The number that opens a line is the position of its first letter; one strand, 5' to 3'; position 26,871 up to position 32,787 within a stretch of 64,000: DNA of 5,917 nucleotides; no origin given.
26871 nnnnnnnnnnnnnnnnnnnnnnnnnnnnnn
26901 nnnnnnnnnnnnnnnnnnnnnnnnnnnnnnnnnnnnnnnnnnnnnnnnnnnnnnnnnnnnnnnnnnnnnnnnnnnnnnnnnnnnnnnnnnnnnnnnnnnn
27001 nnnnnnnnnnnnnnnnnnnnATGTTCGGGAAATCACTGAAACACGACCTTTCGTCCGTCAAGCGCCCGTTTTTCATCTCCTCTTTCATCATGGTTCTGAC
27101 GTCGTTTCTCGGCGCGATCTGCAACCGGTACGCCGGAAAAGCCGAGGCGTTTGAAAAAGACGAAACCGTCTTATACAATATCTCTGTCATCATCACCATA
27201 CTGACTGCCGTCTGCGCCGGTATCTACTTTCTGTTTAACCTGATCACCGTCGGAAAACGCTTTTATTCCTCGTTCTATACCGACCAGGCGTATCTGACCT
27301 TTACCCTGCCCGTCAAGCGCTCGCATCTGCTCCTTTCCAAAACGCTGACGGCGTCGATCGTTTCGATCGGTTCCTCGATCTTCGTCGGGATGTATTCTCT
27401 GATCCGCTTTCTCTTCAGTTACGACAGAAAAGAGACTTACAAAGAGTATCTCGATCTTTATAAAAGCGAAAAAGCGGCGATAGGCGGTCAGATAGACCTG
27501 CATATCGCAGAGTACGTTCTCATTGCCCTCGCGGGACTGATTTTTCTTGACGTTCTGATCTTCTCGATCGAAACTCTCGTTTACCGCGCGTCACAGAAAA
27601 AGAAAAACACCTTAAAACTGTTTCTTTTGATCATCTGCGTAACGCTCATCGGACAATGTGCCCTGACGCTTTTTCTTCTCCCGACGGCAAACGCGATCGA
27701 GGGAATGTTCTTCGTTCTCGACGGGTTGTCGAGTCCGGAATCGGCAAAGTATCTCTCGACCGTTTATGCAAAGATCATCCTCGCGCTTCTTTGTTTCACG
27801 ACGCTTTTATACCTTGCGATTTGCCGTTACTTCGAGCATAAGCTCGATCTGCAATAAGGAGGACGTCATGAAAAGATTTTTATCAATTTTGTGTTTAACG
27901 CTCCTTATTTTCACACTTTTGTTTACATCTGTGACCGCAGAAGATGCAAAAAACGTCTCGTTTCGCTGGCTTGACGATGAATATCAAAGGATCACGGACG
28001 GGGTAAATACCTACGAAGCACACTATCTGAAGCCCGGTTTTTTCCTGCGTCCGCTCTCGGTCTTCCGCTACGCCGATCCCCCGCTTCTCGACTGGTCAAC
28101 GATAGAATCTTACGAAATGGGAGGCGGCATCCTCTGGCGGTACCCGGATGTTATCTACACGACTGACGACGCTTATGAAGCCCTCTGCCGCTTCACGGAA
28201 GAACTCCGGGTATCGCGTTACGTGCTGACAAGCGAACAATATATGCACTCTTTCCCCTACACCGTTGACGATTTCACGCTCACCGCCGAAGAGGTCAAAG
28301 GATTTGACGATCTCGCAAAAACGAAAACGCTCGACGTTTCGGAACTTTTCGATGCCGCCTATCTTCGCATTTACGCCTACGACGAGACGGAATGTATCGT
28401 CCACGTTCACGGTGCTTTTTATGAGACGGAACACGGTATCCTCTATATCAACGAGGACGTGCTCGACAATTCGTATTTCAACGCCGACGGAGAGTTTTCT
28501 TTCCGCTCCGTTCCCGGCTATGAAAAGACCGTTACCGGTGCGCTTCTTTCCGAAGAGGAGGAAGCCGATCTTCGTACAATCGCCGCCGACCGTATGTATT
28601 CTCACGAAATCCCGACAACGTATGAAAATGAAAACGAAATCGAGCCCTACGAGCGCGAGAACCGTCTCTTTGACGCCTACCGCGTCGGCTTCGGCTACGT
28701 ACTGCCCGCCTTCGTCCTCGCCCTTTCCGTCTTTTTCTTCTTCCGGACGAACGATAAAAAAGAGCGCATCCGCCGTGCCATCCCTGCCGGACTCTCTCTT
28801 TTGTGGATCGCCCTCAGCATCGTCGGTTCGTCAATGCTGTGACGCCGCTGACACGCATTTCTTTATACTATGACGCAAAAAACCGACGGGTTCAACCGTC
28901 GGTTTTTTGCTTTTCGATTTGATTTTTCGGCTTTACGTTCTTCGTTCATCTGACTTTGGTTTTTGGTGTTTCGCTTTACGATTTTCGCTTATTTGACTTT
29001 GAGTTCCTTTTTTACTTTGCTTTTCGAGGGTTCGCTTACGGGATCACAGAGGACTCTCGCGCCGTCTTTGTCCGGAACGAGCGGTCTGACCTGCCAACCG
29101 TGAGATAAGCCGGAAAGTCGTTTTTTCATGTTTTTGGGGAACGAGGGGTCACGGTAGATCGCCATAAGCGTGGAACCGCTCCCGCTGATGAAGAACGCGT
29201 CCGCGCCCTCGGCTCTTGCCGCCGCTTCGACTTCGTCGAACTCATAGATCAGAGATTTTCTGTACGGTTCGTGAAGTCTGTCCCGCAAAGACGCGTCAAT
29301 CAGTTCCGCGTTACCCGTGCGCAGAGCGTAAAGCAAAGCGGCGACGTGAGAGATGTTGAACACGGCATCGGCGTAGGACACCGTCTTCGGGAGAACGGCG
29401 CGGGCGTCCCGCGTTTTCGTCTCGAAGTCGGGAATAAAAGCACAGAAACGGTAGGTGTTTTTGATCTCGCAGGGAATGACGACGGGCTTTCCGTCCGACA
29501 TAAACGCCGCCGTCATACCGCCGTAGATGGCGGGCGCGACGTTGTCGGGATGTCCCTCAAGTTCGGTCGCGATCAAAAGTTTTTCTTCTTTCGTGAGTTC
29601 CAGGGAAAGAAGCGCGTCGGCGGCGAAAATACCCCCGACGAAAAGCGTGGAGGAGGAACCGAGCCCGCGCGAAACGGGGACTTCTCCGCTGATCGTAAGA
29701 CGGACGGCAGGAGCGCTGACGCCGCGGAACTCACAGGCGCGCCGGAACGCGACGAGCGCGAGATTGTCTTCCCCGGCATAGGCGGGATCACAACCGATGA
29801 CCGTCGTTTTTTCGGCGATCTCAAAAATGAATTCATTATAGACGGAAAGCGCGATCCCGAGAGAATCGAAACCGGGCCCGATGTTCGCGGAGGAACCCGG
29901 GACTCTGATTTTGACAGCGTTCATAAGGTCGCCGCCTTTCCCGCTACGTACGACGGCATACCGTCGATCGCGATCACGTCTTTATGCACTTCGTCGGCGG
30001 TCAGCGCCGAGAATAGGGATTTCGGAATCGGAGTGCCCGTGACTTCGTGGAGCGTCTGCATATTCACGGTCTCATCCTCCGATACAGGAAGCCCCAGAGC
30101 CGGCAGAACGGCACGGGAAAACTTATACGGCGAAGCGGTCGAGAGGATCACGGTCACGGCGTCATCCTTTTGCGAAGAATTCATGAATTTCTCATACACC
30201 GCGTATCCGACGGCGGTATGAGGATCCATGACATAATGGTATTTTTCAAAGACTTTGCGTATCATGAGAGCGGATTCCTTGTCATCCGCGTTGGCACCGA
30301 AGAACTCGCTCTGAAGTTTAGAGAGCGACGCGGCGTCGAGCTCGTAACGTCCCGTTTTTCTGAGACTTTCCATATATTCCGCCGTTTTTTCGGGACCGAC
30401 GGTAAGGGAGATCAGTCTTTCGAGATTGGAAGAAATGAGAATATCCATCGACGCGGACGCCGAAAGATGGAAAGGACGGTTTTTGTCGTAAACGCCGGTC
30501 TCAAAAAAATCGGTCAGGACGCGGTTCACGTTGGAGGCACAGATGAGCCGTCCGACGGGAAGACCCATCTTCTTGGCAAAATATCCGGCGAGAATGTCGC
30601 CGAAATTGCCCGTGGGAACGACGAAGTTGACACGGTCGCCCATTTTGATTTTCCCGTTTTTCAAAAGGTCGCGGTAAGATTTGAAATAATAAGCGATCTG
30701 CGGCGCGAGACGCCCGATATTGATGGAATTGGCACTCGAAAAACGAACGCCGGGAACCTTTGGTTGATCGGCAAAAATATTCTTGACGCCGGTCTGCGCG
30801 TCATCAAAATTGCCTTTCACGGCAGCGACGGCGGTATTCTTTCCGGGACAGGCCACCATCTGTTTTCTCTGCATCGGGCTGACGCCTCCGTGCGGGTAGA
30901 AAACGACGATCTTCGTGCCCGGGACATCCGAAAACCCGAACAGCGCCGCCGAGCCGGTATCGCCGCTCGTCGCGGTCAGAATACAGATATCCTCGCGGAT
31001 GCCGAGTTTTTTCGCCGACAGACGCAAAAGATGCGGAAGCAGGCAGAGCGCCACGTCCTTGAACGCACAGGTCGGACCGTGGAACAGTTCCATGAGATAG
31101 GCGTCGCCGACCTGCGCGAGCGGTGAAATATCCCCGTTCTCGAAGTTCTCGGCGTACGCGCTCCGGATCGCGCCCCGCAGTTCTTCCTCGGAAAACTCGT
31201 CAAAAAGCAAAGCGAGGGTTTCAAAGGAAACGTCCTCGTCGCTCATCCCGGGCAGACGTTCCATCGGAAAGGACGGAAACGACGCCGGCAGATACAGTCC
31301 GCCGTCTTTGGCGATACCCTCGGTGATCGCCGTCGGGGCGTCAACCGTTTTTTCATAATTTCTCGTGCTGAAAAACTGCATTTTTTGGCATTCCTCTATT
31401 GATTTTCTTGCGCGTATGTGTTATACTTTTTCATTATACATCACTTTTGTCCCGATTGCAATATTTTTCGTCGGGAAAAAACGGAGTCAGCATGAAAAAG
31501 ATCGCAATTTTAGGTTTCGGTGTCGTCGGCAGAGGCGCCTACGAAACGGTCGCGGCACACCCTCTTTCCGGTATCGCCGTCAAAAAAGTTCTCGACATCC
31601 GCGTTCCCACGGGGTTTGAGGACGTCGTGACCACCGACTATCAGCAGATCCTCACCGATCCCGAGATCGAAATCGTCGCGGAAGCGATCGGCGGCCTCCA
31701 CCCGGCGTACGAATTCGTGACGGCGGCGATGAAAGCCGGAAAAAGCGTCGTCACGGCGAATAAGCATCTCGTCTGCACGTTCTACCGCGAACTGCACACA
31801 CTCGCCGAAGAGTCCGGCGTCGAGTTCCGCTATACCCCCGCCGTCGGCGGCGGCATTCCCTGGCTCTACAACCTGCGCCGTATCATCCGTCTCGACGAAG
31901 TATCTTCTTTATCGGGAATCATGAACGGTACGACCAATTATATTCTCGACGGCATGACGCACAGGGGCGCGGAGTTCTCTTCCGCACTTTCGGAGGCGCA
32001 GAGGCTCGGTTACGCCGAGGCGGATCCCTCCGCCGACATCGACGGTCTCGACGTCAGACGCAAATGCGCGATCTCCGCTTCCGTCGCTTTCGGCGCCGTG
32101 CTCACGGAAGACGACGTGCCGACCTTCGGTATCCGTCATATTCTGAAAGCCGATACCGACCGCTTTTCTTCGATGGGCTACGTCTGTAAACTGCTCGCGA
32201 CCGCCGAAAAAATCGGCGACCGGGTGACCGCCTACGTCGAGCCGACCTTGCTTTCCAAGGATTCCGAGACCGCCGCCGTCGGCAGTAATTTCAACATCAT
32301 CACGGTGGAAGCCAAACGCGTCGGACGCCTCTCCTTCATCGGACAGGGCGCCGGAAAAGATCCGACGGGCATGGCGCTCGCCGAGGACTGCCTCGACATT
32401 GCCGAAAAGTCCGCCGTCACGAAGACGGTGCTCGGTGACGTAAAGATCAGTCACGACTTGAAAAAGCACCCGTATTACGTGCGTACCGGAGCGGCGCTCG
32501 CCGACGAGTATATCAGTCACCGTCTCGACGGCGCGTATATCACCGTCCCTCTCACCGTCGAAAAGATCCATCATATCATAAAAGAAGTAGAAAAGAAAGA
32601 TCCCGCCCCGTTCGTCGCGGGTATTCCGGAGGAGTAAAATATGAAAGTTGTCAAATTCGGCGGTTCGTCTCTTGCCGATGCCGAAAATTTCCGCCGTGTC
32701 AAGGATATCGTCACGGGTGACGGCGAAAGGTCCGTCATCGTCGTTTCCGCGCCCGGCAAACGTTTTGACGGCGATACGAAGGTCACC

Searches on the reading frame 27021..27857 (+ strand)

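Call 13: search_protein_families(library=pfam, proteins=[window:27021-27857:+], max_evalue=0.01)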
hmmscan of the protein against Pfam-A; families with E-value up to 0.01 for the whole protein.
window:27021-27857:+ (278 aa): 1 family
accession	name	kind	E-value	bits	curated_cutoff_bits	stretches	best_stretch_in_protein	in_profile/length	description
PF11911.13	DUF3429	-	0.009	16.7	39.1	1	21-113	44-137/144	Protein of unknown function (DUF3429)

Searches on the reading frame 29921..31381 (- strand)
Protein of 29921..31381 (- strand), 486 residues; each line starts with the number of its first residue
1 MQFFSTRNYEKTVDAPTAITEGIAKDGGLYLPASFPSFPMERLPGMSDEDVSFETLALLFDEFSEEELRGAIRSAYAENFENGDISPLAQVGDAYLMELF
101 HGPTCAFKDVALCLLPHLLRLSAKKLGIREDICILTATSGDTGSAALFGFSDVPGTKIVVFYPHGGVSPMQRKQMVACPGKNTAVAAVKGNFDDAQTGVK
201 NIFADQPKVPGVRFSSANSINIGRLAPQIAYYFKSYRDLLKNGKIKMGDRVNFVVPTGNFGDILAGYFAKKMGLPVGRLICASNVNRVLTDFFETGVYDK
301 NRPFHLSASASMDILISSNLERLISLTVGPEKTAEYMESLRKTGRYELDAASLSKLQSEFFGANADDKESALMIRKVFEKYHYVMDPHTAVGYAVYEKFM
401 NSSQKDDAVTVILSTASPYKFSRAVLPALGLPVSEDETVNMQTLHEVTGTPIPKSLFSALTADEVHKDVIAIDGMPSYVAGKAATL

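Call 43: search_protein_families(library=pfam, proteins=[window:29921-31381:-], max_evalue=0.001)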
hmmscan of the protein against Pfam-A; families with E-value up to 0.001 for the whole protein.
window:29921-31381:- (486 aa): 3 families
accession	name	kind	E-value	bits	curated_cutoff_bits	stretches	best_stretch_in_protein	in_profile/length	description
PF00291.31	PALP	-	5.5e-15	55.9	35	1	95-413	25-293/295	Pyridoxal-phosphate dependent enzyme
PF14821.11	Thr_synth_N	-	1.1e-14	54.7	25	1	2-76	1-79/79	Threonine synthase N terminus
PF24857.1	THR4_C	-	3.4e-11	43.6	27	1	389-448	1-62/85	Threonine synthase, C-terminal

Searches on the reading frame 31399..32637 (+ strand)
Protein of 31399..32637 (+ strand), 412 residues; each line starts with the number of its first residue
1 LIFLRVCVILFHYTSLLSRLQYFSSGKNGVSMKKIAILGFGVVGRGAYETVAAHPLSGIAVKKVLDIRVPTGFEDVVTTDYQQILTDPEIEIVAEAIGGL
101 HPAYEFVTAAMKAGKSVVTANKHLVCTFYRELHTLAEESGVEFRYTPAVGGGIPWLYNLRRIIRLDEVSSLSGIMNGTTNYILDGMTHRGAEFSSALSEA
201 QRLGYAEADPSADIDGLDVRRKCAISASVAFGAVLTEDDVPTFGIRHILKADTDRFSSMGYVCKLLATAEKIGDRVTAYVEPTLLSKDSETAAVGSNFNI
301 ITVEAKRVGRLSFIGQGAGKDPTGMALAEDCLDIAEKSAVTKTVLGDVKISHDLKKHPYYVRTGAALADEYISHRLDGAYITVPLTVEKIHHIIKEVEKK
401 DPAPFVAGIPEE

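Call 43: search_protein_families(library=pfam, proteins=[window:31399-32637:+], max_evalue=0.001)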
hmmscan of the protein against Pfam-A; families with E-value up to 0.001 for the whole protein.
window:31399-32637:+ (412 aa): 2 families
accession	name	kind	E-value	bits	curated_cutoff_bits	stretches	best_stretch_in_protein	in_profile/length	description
PF00742.24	Homoserine_dh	-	1.5e-52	178.4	22.9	1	154-332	1-173/173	Homoserine dehydrogenase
PF03447.22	NAD_binding_3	-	4e-11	44.1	24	1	39-145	1-115/116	Homoserine dehydrogenase, NAD binding domain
